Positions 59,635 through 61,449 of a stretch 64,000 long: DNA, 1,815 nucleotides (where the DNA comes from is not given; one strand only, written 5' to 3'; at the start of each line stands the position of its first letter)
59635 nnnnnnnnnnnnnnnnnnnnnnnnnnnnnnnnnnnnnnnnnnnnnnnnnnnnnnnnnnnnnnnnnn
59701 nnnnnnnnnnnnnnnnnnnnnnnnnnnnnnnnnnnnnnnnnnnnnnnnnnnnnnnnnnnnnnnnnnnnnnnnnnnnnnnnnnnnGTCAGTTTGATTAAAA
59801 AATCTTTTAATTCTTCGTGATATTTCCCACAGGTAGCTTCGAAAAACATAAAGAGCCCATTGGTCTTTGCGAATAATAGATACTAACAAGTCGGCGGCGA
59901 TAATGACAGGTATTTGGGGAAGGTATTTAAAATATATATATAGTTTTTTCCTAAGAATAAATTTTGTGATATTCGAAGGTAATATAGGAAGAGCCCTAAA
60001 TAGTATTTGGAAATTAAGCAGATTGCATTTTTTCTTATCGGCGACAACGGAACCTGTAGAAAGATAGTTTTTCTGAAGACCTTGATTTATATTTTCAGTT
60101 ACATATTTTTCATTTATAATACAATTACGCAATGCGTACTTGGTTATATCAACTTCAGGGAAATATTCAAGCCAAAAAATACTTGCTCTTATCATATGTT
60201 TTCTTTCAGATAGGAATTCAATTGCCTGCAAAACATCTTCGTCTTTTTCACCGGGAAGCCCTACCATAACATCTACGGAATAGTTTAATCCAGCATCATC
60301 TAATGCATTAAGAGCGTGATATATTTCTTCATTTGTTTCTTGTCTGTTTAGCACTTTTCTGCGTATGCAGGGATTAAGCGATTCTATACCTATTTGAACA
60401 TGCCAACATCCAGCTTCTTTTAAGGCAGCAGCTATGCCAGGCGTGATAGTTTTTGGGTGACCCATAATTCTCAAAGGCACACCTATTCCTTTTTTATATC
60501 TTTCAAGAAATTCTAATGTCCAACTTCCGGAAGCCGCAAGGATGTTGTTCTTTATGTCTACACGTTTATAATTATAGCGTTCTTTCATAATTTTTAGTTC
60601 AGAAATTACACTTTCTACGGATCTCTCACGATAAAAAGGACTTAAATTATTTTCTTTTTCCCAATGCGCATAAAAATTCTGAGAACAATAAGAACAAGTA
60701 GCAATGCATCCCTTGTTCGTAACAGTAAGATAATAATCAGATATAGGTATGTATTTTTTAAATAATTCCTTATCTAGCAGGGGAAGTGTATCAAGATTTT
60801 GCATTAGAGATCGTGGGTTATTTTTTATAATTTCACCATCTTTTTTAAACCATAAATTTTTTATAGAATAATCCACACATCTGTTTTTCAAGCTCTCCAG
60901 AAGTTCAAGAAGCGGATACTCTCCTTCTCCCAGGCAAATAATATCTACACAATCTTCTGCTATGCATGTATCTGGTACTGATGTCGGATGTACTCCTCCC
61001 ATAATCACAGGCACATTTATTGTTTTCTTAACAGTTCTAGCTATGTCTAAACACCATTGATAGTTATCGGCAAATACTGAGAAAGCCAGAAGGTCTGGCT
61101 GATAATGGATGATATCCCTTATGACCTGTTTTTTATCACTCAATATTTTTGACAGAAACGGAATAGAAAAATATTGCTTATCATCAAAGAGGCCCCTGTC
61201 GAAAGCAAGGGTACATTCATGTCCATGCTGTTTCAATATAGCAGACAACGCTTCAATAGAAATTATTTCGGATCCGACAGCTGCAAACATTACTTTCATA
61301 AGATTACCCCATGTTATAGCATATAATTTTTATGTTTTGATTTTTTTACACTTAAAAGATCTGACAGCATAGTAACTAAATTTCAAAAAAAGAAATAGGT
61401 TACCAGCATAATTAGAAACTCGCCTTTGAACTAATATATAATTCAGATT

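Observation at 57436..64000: Duplicated radical-SAM triads (B12-binding rSAM / SPASM rSAM / B12-binding rSAM) attached to a pseudaminic-acid glycan island: candidate undescribed radical glycan- or lipid-modification system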

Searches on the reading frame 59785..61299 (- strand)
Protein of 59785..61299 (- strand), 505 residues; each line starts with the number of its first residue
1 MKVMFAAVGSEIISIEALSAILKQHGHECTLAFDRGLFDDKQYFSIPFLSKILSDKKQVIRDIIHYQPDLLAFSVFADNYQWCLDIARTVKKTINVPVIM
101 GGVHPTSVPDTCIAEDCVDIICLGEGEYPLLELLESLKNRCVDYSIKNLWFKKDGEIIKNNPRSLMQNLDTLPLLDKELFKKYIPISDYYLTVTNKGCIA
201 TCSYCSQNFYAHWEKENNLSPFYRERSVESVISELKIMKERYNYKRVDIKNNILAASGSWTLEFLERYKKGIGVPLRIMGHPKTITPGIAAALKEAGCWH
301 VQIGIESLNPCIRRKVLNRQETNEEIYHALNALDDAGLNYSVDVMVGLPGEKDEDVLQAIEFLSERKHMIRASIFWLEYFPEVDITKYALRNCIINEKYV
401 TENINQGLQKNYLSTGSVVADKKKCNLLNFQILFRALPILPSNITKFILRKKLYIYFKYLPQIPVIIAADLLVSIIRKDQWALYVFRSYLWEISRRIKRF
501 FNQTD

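Call 21: find_related_loci(query=A1, collection=genome_contigs, flank=10000)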
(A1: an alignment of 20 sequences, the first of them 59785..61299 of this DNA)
Query A1 (505 aa) in genome_contigs; peptide patterns used: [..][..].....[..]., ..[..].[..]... (x = any residue, [..] = any of these).
94 stretches matched a pattern; 20 encode a relative of the query (tblastn E <= 1e-3); 20 distinct loci.
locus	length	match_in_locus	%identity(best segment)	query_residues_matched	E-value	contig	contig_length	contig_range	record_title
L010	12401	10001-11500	69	1-501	0e+0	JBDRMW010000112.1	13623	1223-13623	MAG: bacterium isolate MEGAHIT-group-1.85 k141_495647, whole genome shotgun sequence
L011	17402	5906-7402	64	1-500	0e+0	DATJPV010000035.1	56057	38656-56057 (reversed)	MAG TPA_asm: Patescibacteria group bacterium isolate SMAG_U14922 k141_3157130, whole genome shotgun sequence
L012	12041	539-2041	59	1-501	0e+0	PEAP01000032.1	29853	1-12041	MAG: Magnetococcales bacterium DC0425bin3 scaffold82, whole genome shotgun sequence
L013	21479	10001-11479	59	1-496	0e+0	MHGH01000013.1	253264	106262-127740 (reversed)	MAG: Omnitrophica WOR_2 bacterium RBG_13_41_10 RBG_13_scaffold_45, whole genome shotgun sequence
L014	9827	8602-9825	66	1-409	0e+0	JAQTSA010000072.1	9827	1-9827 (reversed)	MAG: Candidatus Omnitrophota bacterium isolate STB_176 NODE_18327_length_9827_cov_2.995258_Sandtown_B, whole genome shot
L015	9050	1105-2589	50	1-496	7e-174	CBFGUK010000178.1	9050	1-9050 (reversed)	MAG TPA_asm: uncultured bacterium isolate SRR17295757_concoct_170 genome assembly, contig: ERZ23398518.9261, whole genom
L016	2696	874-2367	51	1-499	3e-180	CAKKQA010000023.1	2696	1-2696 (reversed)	Omnitrophica bacterium GWA2_41_15 isolate Hainich-Omni-XXI genome assembly, contig: Omni_Hai_XXI_Hain_H43_02um_R1_43882_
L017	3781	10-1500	52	2-499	5e-174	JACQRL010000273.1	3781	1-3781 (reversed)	MAG: Planctomycetota bacterium isolate NC_groundwater_1358_Ag_S-0.2um_39_40 S_p2_S4_coassembly_k141_2461407, whole genom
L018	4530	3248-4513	59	1-423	3e-171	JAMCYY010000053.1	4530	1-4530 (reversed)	MAG: Patescibacteria group bacterium isolate FK_Sedi_B_Bin.329 NODE_84400_length_4530_cov_2.26913, whole genome shotgun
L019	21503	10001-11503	50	1-505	3e-165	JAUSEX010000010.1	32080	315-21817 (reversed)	MAG: Candidatus Omnitrophota bacterium isolate E14_maxbin.253 E14_k141_519250, whole genome shotgun sequence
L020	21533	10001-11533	50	1-504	1e-163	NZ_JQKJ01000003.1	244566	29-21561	Desulfobacter vibrioformis DSM 8776 Q366DRAFT_scaffold00003.3_C, whole genome shotgun sequence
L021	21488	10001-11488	49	1-497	6e-161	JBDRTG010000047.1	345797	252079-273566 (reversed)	MAG: bacterium isolate MEGAHIT-group-3.50 k141_77758, whole genome shotgun sequence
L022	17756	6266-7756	49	1-497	3e-160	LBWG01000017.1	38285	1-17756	MAG: Candidatus Uhrbacteria bacterium GW2011_GWF2_39_13 UT30_C0017, whole genome shotgun sequence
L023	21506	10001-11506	47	2-503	1e-156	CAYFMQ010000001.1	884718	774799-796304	MAG TPA_asm: uncultured Thalassospiraceae bacterium isolate ERP019367_co1_8 genome assembly, contig: NODE_7_length_88471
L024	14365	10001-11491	48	1-497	3e-155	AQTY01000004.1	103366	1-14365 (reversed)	Candidatus Nitromaritima sp. SCGC AAA288-L16 A288L16DRAFT_Contig_0001_.4_C, whole genome shotgun sequence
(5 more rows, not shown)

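Call 23: search_protein_families(library=ncbifam, proteins=[window:59785-61299:-], max_evalue=0.001)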
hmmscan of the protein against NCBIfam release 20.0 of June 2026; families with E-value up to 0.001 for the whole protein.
window:59785-61299:- (505 aa): 31 families (the best 25 are shown)
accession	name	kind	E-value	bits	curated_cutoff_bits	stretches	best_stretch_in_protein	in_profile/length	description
TIGR04013.1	B12_SAM_MJ_1487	hypoth_equivalog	4.3e-23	81.8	251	2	56-241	31-195/382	TIGR04013 family B12-binding domain/radical SAM domain-containing protein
NF050148.1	rSAM_ApyD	equivalog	2.3e-22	79.2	750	1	17-364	30-364/645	RiPP biosynthesis radical SAM protein ApyD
TIGR03471.1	HpnJ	equivalog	3.8e-22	78.8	577.6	1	69-414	70-412/472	hopanoid biosynthesis associated radical SAM protein HpnJ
TIGR04072.2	rSAM_ladder_B12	equivalog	3e-21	75.6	360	1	84-398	87-381/443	lipid biosynthesis B12-binding/radical SAM protein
TIGR03975.1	rSAM_ocin_1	subfamily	2.4e-20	72.6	281.85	1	57-369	118-433/606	RiPP maturation radical SAM C-methyltransferase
TIGR02026.1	BchE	equivalog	1.2e-18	67.3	481.35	1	53-363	50-362/497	magnesium-protoporphyrin IX monomethyl ester anaerobic oxidative cyclase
TIGR04014.1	B12_SAM_MJ_0865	equivalog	2.5e-18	66.1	360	1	57-366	28-336/434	methyl-coenzyme M reductase glutamine C-methyltransferase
NF038361.1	rSAM_Sden_1168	equivalog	6.1e-16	58.1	575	1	69-395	142-479/560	Sden_1168 family B12-binding radical SAM P-methyltransferase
TIGR04479.1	bcpD_PhpK_rSAM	subfamily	1.1e-15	57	600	2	290-373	334-417/504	PhpK family radical SAM P-methyltransferase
NF033712.0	B12_rSAM_KedN5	subfamily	1.4e-15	56.6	700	1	59-205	53-211/624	KedN5 family methylcobalamin-dependent radical SAM C-methyltransferase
TIGR04190.1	B12_SAM_Ta0216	equivalog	1e-14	54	500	1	81-367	94-395/554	TIGR04190 family B12-binding domain/radical SAM domain protein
TIGR04385.1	B12_rSAM_cofa1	equivalog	7.2e-10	38.7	450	1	93-369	97-367/438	B12 lower ligand biosynthesis radical SAM protein BzaD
NF053743.1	LipS2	equivalog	8e-10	38.6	270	1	177-375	13-200/292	LipS2 family lipoyl synthase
TIGR04367.1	HpnR_B12_rSAM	equivalog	3e-07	29.3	650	1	54-244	47-233/490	hopanoid C-3 methylase HpnR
NF004567.0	PRK05904.1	equivalog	3.1e-07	29.9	355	1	278-391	94-206/353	coproporphyrinogen III oxidase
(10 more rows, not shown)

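Call 27: search_solved_structures(query=A1, max_evalue=0.001)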
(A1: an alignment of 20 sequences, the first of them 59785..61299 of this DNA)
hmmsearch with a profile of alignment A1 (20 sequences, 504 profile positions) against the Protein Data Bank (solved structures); distinct sequences matched with E-value up to 0.001: 12.
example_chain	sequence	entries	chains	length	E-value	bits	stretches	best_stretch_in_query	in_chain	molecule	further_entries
7kdx_A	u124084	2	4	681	2e-12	49.6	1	63-206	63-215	Methyltransferase TokK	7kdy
5ul2_A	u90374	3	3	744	1.6e-11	46.6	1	55-210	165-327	OxsB protein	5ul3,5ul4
9ccb_A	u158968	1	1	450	2.5e-10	42.7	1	101-361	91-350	Radical SAM core domain-containing protein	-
6wte_A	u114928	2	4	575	4.4e-09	38.6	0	192-362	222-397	B12-binding domain-containing protein | Tryptophan-C2-methyltransferase containing B12-binding domain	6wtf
6fd2_B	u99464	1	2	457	1.2e-08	37.2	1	218-414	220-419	Putative apramycin biosynthetic oxidoreductase 4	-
1olt_A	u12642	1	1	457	1.2e-08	37.1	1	274-386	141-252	OXYGEN-INDEPENDENT COPROPORPHYRINOGEN III OXIDASE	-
9n1b_A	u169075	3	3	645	4.1e-06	28.8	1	65-205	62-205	Radical SAM protein | Radical SAM enzyme CysS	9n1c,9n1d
7mjv_A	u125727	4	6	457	8.6e-05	24.4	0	194-364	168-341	tRNA-2-methylthio-N(6)-dimethylallyladenosine synthase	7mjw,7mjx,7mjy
7mjz_A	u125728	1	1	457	9.6e-05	24.3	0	195-364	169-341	tRNA-2-methylthio-N(6)-dimethylallyladenosine synthase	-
6iad_A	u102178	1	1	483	0.0004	22.2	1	272-351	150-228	Histone acetyltransferase, ELP3 family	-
6iaz_A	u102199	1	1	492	0.00041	22.2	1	272-351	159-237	Histone acetyltransferase, ELP3 family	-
6ia8_A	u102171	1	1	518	0.00044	22.1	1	272-351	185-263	Histone acetyltransferase, ELP3 family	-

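Call 32: search_protein_families(library=pfam, proteins=[L022:7744-9294:+, L022:11742-12899:+, L022:12910-13521:+, L022:13521-14009:+, L022:14014-14811:+, L022:14808-15887:+, L022:15871-16929:+, L022:16926-17756:+, L022:1070-1657:+, L019:18807-20651:+], max_evalue=0.01)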
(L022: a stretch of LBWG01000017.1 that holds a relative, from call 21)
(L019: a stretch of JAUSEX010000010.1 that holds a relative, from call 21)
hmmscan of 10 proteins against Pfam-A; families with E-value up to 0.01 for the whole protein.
L022:7744-9294:+ (516 aa): 1 family
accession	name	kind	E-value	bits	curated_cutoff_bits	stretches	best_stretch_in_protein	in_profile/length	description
PF01808.24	AICARFT_IMPCHas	-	3.7e-22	79.6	25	1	131-442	11-309/311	AICARFT/IMPCHase bienzyme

L022:11742-12899:+ (385 aa): 3 families
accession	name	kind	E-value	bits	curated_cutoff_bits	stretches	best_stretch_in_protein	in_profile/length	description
PF04055.27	Radical_SAM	-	2.7e-23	83.4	29.5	1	70-204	2-144/166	Radical SAM superfamily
PF13353.11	Fer4_12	-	6.9e-08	33.3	22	1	65-178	6-122/137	4Fe-4S single cluster domain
PF13186.11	SPASM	-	2.7e-05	24.8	21.5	1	310-348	1-44/67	Iron-sulfur cluster-binding domain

L022:12910-13521:+ (203 aa): 0 families

L022:13521-14009:+ (162 aa): 0 families

L022:14014-14811:+ (265 aa): 3 families
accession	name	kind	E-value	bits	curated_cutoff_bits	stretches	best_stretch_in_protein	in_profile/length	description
PF00106.31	adh_short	-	5.2e-46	157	26.6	1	10-199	1-190/195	short chain dehydrogenase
PF13561.12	adh_short_C2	-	2.5e-32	112.8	27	1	16-229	1-208/236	Enoyl-(Acyl carrier protein) reductase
PF08659.16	KR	-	7.4e-06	26.4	22.6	1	13-170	4-161/180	KR domain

L022:14808-15887:+ (359 aa): 2 families
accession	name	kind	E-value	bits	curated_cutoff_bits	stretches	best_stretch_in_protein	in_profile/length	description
PF04055.27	Radical_SAM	-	1.1e-22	81.4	29.5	1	48-205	4-166/166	Radical SAM superfamily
PF13186.11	SPASM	-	4.8e-07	30.4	21.5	1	263-314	1-64/67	Iron-sulfur cluster-binding domain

L022:15871-16929:+ (352 aa): 4 families
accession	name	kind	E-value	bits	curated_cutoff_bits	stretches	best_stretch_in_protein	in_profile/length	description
PF04055.27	Radical_SAM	-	1.3e-26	94.2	29.5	1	31-182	2-166/166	Radical SAM superfamily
PF13353.11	Fer4_12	-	1e-08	36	22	1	34-133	13-118/137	4Fe-4S single cluster domain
PF13186.11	SPASM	-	0.00038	21.1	21.5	1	273-314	1-45/67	Iron-sulfur cluster-binding domain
PF11946.13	DUF3463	-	0.0071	16.6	31.3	1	217-338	9-125/134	Domain of unknown function (DUF3463)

L022:16926-17756:+ (277 aa): 0 families

L022:1070-1657:+ (195 aa): 2 families
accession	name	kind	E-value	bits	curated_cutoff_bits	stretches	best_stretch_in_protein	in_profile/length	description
PF13412.12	HTH_24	-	0.00019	21.4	21.9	1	11-52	5-46/48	Winged helix-turn-helix DNA-binding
PF03297.21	Ribosomal_S25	-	0.0016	19.1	28.8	1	14-63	47-96/101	S25 ribosomal protein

L019:18807-20651:+ (614 aa): 1 family
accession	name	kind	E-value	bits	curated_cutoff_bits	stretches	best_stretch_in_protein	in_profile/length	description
PF13231.12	PMT_2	-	1.2e-06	29.3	26.1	1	72-237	2-156/160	Dolichyl-phosphate-mannose-protein mannosyltransferase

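Call 33: search_protein_families(library=pfam, proteins=[L020:37-525:+, L020:522-1577:+, L020:1675-2643:+, L020:2627-4414:+, L020:4411-5118:+, L020:5102-6115:+, L020:6112-6561:+, L020:12751-13512:+, L020:13515-14066:+, L020:18201-19055:+], max_evalue=0.01)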
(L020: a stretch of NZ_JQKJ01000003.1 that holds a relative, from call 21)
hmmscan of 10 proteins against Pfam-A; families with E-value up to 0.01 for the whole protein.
L020:37-525:+ (162 aa): 7 families
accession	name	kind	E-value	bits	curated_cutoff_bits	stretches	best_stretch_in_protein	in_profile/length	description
PF01527.26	HTH_Tnp_1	-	1.4e-10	41.7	24.1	2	56-131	2-73/75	Transposase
PF13518.12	HTH_28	-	2.7e-10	40.6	25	1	8-59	2-52/52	Helix-turn-helix domain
PF13551.12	HTH_29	-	6e-07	29.9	28.1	1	8-65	1-62/64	Winged helix-turn helix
PF13384.12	HTH_23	-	7.5e-06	26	24.6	1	4-47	3-45/50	Homeodomain-like domain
PF01710.22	HTH_Tnp_IS630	-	0.0015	19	21.3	1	1-47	1-46/119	Transposase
PF13565.12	HTH_32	-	0.0055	17.7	33.7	0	35-67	1-35/73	Homeodomain-like domain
PF24564.1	DUF7605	-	0.0092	16.4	27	0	76-135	20-83/183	Domain of unknown function (DUF7605)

L020:522-1577:+ (351 aa): 5 families
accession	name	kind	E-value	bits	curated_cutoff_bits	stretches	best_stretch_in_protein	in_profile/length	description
PF00665.32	rve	-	7.1e-19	68.4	32.6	1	133-231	2-99/102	Integrase core domain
PF13683.12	rve_3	-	2.7e-11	43.5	26.5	1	223-289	2-67/67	Integrase core domain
PF13565.12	HTH_32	-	5.8e-11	43.2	33.7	1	36-107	4-73/73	Homeodomain-like domain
PF13384.12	HTH_23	-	8.1e-05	22.8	24.6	1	5-43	5-39/50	Homeodomain-like domain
PF13333.12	rve_2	-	0.0091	16.6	22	0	241-290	1-49/56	Integrase core domain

L020:1675-2643:+ (322 aa): 0 families

L020:2627-4414:+ (595 aa): 0 families

L020:4411-5118:+ (235 aa): 2 families
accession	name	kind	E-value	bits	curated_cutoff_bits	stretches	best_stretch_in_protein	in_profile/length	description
PF02348.25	CTP_transf_3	-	1e-24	88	22.6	1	14-144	1-124/217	Cytidylyltransferase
PF12804.13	NTP_transf_3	-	0.0013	19.3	27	1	29-76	16-62/160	MobA-like NTP transferase domain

L020:5102-6115:+ (337 aa): 0 families

L020:6112-6561:+ (149 aa): 0 families

L020:12751-13512:+ (253 aa): 5 families
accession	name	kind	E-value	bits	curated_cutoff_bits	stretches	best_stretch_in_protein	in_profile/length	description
PF08241.18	Methyltransf_11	-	9.8e-13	49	21.2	1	87-134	48-95/95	Methyltransferase domain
PF13649.12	Methyltransf_25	-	1.8e-06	29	27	1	89-130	54-97/97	Methyltransferase domain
PF13847.12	Methyltransf_31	-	3.8e-06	27.1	27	1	89-139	62-115/145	Methyltransferase domain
PF13489.12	Methyltransf_23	-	2.4e-05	24.6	27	1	44-153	14-138/164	Methyltransferase domain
PF08242.18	Methyltransf_12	-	7.1e-05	23.9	30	1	88-132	53-98/98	Methyltransferase domain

L020:13515-14066:+ (183 aa): 0 families

L020:18201-19055:+ (284 aa): 6 families
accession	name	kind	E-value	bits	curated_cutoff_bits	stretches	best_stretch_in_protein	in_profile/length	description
PF00106.31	adh_short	-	9.1e-41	139.9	26.6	1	5-190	2-192/195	short chain dehydrogenase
PF13561.12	adh_short_C2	-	9.2e-30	104.4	27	1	12-210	3-206/236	Enoyl-(Acyl carrier protein) reductase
PF08659.16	KR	-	2.5e-08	34.5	22.6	1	6-180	3-178/180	KR domain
PF08643.16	DUF1776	-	1.9e-07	31.2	25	1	83-268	101-292/294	Fungal family of unknown function (DUF1776)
PF01370.27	Epimerase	-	1.4e-06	28.4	20.9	1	6-166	1-161/240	NAD dependent epimerase/dehydratase family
PF13460.12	NAD_binding_10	-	0.00015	22.1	27.2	1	10-140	1-104/184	NAD(P)H-binding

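Call 75: search_protein_representatives(alignment_id=A1)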
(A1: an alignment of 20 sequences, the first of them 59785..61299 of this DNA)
Query: 20 sequences, 504 profile positions. Proteins with E-value up to 0.001 (for the whole library): 57601; up to 1e-10: 33420; up to 1e-30: 5667. The best 150 are listed.
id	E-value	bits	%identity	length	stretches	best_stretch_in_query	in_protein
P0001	2.3e-252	854.4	-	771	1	1-501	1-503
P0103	8.3e-200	681.0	-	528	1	2-500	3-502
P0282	4.6e-183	625.8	-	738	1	1-498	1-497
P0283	3.3e-158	543.8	-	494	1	1-496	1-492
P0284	3.6e-157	540.3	-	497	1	1-493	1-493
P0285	2.0e-156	537.9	-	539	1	1-496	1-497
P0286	2.2e-153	527.9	-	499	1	1-489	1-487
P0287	6.6e-152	523.0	-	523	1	1-499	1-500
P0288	4.0e-144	497.3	-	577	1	1-497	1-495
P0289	7.2e-144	496.5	-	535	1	2-498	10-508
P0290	1.7e-143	495.2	-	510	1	1-498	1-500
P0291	5.0e-143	493.7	-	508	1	1-499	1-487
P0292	1.6e-139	482.1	-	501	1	1-494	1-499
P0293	3.4e-138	477.8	-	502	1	1-463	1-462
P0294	1.4e-137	475.8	-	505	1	1-499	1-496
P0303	7.4e-125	433.8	-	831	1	1-495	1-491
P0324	7.9e-116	404.0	-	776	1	1-492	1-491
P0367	1.5e-109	383.3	-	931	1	1-450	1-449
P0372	7.2e-109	381.0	-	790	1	2-496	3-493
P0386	2.9e-107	375.7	-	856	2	2-499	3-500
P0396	4.9e-106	371.7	-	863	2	1-472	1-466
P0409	1.1e-104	367.2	-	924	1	1-457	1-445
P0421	8.3e-104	364.3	-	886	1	1-473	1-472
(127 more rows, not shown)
